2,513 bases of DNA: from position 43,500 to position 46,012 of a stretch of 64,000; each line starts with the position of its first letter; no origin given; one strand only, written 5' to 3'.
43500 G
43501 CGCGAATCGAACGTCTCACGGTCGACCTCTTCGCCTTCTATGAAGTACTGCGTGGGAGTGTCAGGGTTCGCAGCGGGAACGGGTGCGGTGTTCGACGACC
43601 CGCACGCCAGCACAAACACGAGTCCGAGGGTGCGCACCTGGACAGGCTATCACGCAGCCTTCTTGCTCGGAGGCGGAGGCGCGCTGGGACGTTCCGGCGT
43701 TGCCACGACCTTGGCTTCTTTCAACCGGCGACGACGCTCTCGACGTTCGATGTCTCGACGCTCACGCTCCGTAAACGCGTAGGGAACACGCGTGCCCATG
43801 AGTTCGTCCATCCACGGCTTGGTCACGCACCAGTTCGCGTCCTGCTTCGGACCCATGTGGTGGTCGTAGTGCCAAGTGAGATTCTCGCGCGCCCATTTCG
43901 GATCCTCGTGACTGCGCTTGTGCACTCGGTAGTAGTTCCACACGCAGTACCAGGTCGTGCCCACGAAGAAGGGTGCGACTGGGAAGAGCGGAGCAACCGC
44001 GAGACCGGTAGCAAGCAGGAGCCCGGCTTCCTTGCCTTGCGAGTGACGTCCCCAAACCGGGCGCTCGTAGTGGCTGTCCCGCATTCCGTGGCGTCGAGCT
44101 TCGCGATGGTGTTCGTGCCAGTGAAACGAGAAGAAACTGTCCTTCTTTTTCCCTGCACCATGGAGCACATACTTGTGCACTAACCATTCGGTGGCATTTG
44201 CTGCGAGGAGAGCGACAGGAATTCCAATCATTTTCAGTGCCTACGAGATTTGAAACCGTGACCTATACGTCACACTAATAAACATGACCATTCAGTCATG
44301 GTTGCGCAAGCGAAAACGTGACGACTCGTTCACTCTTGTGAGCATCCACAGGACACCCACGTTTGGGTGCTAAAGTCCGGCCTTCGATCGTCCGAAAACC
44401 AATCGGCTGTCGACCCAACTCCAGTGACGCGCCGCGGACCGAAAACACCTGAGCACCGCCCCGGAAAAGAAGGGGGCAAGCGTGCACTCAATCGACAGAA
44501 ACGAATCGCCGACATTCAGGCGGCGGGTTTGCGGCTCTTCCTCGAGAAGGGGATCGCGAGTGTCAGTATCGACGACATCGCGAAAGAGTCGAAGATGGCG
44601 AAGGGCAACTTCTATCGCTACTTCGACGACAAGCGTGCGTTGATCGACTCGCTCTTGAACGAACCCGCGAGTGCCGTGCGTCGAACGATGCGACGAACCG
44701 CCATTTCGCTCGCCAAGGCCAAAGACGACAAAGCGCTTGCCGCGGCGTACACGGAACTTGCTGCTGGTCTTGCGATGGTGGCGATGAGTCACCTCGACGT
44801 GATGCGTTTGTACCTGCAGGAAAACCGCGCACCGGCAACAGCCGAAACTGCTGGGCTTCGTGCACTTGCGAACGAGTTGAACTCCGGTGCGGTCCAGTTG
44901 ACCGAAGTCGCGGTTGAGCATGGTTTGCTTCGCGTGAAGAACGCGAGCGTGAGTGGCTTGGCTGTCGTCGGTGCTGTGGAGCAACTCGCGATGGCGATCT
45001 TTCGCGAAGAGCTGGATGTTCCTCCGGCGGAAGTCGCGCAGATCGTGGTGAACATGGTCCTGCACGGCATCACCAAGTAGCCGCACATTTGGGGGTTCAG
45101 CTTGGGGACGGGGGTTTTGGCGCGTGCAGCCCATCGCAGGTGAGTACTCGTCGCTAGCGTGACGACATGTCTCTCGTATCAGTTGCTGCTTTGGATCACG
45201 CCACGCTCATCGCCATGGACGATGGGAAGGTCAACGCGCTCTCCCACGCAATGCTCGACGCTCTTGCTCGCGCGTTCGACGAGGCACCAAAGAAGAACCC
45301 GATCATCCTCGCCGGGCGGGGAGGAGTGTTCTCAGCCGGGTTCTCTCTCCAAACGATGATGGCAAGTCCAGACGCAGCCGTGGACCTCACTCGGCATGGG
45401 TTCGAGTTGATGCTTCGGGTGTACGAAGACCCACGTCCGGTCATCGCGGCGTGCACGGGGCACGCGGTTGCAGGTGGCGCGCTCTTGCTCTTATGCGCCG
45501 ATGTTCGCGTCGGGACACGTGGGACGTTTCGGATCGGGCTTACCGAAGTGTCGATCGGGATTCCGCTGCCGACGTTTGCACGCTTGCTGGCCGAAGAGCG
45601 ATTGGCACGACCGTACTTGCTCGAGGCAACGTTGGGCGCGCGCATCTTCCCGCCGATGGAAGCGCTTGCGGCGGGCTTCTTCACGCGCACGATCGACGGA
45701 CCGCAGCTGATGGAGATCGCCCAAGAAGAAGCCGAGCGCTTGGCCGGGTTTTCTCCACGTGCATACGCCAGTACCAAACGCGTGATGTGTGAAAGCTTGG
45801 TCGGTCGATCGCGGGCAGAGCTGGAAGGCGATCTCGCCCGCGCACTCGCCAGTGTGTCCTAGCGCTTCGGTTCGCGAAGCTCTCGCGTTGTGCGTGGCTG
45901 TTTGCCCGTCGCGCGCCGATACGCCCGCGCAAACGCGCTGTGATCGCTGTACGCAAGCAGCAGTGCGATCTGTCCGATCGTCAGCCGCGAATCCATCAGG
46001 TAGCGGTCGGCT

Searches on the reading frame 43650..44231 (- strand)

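Call 59: search_protein_families(library=pfam, proteins=[window:43650-44231:-], max_evalue=0.001)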
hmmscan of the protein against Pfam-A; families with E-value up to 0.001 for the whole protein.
window:43650-44231:- (193 aa): 1 family
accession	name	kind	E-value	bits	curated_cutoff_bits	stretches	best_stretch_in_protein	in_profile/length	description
PF04116.19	FA_hydroxylase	-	7e-07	30.2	31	1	6-147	3-132/132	Fatty acid hydroxylase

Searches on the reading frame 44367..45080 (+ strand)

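Call 59: search_protein_families(library=pfam, proteins=[window:44367-45080:+], max_evalue=0.001)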
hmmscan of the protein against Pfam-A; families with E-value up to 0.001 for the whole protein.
window:44367-45080:+ (237 aa): 2 families
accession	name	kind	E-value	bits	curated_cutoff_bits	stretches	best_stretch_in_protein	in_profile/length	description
PF00440.29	TetR_N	-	1.1e-13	51.1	24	1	52-95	3-46/47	Bacterial regulatory proteins, tetR family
PF17932.6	TetR_C_24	-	0.00024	21.8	26.4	1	133-235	13-114/114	Tetracyclin repressor-like, C-terminal domain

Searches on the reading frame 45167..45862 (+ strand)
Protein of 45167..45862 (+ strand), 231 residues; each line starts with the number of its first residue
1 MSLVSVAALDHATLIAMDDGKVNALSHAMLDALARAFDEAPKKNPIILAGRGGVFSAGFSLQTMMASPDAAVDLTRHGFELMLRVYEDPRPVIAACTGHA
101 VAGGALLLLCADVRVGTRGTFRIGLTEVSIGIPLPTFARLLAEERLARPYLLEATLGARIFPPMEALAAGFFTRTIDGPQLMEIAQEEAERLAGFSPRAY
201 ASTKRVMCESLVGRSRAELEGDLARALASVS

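Call 59: search_protein_families(library=pfam, proteins=[window:45167-45862:+], max_evalue=0.001)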
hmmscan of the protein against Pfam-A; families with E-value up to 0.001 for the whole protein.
window:45167-45862:+ (231 aa): 2 families
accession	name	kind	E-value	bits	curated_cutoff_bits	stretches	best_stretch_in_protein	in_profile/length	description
PF00378.25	ECH_1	-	1.1e-25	90.9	27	1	14-212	8-210/251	Enoyl-CoA hydratase/isomerase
PF16113.10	ECH_2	-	3.9e-10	40.2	27.2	1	20-183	10-179/335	Enoyl-CoA hydratase/isomerase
